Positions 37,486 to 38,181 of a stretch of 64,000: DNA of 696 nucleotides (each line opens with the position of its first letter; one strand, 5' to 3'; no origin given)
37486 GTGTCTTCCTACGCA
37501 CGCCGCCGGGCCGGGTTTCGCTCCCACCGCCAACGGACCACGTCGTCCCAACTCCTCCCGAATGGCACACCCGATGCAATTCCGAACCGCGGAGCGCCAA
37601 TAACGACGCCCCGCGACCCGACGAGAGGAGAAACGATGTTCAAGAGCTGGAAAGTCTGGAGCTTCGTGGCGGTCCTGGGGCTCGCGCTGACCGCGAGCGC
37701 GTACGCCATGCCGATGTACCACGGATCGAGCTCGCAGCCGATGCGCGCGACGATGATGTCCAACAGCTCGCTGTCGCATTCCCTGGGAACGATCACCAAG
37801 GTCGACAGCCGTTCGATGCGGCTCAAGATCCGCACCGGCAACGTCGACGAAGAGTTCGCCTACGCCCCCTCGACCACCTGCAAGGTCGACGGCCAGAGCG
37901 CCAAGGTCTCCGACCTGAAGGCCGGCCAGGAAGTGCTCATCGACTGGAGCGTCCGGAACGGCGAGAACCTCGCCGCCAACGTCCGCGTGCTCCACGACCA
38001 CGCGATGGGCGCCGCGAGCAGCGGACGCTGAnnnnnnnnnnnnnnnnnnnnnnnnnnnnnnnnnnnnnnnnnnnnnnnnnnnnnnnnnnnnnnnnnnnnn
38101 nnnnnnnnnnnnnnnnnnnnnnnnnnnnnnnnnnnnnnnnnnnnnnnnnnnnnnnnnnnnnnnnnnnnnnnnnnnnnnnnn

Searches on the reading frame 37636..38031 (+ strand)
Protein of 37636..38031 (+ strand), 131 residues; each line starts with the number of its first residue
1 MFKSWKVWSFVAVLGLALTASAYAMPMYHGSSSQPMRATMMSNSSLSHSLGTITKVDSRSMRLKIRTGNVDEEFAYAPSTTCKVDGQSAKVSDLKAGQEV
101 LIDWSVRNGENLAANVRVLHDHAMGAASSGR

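Call 22: search_protein_families(library=pfam, proteins=[window:37636-38031:+], max_evalue=0.01)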
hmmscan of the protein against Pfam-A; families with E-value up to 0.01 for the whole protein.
window:37636-38031:+ (131 aa): 0 families

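Call 67: find_encoding_contigs(protein=window:37636-38031:+, flank=10000, max_places=5)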
Protein window:37636-38031:+ (131 aa): no gene with exactly this product is on record in the collection.
